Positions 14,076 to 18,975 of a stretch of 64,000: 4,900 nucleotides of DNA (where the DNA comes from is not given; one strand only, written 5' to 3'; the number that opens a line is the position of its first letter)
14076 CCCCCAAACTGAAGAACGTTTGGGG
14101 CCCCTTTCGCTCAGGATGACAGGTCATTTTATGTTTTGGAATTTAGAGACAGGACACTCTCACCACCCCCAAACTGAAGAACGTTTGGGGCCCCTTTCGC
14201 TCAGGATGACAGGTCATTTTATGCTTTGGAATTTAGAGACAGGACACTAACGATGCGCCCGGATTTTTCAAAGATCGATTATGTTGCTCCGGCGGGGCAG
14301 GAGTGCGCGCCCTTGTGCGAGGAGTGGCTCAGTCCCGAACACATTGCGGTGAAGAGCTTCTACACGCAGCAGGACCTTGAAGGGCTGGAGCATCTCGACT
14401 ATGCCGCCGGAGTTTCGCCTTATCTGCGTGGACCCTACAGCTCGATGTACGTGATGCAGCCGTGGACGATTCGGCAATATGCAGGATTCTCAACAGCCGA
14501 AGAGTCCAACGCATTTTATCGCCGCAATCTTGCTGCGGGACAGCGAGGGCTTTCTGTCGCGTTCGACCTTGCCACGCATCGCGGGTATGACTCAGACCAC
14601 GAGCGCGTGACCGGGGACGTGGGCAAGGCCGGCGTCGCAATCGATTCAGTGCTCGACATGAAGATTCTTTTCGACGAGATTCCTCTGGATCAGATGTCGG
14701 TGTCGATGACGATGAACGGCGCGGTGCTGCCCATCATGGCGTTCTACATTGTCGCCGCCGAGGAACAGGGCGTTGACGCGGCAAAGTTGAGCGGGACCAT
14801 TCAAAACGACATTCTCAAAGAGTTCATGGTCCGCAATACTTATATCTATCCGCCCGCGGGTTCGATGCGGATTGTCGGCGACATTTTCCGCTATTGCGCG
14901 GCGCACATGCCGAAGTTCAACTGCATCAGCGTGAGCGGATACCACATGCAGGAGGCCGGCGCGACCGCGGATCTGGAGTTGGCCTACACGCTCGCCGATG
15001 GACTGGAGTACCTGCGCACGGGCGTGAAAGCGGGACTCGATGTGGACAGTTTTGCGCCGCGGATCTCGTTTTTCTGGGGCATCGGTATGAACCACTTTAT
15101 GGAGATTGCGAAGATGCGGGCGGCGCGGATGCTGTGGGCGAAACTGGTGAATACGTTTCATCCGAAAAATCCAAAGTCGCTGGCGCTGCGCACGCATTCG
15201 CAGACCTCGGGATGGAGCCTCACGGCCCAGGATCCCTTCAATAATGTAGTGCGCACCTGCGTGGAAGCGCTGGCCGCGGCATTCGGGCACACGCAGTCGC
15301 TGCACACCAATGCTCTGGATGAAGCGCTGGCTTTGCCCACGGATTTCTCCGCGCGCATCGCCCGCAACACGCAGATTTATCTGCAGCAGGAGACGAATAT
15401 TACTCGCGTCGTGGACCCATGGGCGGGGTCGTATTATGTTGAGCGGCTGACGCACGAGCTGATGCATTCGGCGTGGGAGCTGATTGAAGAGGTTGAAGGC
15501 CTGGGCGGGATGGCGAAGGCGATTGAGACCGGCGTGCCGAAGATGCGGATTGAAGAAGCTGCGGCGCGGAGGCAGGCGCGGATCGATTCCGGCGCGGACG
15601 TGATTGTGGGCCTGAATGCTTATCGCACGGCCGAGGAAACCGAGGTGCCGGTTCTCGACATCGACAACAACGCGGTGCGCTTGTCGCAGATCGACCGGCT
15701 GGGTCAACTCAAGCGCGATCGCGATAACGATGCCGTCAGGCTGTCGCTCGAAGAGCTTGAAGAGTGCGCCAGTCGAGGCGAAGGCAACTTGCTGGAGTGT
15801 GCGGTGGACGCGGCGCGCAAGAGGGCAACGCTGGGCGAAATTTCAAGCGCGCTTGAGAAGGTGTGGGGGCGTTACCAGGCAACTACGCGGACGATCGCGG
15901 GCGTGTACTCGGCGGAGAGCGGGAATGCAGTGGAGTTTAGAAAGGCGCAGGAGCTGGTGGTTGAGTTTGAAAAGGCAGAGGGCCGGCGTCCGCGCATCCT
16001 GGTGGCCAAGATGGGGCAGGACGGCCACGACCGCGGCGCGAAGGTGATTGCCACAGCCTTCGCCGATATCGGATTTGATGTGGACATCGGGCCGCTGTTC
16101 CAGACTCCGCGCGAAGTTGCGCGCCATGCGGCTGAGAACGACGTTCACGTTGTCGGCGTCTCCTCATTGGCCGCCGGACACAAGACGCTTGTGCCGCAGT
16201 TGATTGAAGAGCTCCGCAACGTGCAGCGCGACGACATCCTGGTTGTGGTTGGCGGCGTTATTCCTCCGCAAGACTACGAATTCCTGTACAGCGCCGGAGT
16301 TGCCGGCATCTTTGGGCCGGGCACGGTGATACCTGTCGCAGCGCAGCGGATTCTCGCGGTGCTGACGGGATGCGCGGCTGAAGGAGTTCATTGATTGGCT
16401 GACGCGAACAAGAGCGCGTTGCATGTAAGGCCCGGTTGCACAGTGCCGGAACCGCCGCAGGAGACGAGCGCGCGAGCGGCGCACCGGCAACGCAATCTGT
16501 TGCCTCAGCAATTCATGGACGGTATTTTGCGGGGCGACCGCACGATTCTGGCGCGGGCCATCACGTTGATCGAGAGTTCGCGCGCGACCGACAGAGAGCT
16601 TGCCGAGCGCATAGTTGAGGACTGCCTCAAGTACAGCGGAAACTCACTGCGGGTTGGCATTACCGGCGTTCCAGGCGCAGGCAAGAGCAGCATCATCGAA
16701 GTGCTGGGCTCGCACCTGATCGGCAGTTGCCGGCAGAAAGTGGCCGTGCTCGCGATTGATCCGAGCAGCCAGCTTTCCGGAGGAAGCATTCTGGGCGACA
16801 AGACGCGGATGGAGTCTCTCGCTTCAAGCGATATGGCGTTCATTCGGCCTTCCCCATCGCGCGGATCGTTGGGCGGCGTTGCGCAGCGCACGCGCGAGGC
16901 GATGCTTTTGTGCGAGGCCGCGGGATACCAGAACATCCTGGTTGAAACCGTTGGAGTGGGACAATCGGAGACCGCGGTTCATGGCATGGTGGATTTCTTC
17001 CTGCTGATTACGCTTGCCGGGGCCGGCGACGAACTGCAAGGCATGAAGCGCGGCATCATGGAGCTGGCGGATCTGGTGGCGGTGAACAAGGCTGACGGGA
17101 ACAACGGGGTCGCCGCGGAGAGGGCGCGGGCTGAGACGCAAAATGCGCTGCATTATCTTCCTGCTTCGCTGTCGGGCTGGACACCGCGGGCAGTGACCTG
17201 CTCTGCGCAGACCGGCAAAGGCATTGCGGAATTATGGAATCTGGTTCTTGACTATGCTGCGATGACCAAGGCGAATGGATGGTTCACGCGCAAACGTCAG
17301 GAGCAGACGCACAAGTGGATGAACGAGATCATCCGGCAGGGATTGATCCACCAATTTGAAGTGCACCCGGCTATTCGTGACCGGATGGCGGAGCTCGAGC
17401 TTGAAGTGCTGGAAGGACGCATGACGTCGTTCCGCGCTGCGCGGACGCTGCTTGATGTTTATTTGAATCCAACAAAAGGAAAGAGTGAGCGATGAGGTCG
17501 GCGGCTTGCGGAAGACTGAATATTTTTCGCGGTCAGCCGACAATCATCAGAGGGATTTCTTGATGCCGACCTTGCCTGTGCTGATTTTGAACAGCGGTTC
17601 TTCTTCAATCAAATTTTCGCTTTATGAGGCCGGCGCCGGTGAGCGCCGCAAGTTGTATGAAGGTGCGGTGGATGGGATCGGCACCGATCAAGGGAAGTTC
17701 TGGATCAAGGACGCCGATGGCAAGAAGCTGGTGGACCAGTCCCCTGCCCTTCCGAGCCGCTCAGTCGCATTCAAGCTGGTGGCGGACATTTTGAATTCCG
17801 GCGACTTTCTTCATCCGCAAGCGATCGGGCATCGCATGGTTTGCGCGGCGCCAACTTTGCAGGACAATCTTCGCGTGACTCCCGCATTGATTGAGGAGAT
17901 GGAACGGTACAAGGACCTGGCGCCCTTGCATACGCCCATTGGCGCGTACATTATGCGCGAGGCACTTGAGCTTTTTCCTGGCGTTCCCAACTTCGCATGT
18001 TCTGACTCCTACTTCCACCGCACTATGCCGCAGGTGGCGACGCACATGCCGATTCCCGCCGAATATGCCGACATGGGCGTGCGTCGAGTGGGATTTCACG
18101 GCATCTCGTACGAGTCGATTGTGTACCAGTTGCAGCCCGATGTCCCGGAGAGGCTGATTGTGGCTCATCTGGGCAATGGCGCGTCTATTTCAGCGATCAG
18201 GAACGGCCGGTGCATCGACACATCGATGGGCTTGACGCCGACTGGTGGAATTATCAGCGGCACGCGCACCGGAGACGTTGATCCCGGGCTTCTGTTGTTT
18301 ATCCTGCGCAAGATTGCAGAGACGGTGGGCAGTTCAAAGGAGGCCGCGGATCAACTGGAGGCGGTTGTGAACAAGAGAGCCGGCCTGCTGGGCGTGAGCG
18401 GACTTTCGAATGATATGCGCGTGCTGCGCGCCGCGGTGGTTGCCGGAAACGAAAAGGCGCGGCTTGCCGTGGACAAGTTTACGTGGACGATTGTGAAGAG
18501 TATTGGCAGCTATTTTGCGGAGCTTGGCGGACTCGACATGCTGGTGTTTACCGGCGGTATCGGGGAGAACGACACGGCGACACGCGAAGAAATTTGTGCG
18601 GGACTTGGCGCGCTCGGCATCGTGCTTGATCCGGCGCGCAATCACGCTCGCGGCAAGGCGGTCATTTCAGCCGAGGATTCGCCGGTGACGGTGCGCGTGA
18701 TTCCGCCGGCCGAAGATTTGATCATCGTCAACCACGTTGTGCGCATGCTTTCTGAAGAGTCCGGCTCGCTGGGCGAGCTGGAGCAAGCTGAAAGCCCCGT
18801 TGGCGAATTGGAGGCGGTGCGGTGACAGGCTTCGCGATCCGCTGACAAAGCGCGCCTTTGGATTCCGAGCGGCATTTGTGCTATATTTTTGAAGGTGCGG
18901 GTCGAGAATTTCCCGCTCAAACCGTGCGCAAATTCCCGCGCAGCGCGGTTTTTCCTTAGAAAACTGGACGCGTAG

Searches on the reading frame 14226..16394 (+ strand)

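Call 78: search_protein_families(library=pfam, proteins=[window:14226-16394:+], max_evalue=0.0001)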
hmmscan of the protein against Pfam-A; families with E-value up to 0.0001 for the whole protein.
window:14226-16394:+ (722 aa): 2 families
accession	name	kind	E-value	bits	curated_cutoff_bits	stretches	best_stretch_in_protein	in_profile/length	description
PF01642.28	MM_CoA_mutase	-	2.8e-232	772.2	22.1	1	37-548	3-512/512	Methylmalonyl-CoA mutase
PF02310.24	B12-binding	-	3.8e-21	75.6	32.1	1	590-701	2-115/121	B12 binding domain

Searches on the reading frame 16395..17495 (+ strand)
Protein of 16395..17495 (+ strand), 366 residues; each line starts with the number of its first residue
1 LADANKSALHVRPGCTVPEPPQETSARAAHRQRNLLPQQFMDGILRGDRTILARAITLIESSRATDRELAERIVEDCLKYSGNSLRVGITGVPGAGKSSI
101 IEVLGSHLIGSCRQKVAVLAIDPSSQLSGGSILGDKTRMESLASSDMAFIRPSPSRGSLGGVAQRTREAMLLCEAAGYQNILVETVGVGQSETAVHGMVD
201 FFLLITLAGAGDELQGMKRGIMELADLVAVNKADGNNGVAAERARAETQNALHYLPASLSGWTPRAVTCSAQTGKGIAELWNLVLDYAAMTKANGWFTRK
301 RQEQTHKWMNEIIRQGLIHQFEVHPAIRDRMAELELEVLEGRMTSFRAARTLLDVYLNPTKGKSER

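Call 78: search_protein_families(library=pfam, proteins=[window:16395-17495:+], max_evalue=0.0001)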
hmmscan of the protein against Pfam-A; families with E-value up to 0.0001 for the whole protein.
window:16395-17495:+ (366 aa): 1 family
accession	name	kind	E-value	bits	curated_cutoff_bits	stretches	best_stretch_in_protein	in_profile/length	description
PF03308.22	MeaB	-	1.2e-102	343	23.1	1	52-322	1-269/273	Methylmalonyl Co-A mutase-associated GTPase MeaB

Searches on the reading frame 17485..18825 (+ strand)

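Call 78: search_protein_families(library=pfam, proteins=[window:17485-18825:+], max_evalue=0.0001)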
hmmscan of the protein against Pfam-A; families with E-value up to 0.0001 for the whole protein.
window:17485-18825:+ (446 aa): 1 family
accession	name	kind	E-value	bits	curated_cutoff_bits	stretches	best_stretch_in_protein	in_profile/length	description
PF00871.23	Acetate_kinase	-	2.5e-97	326.5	22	1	32-415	2-391/392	Acetokinase family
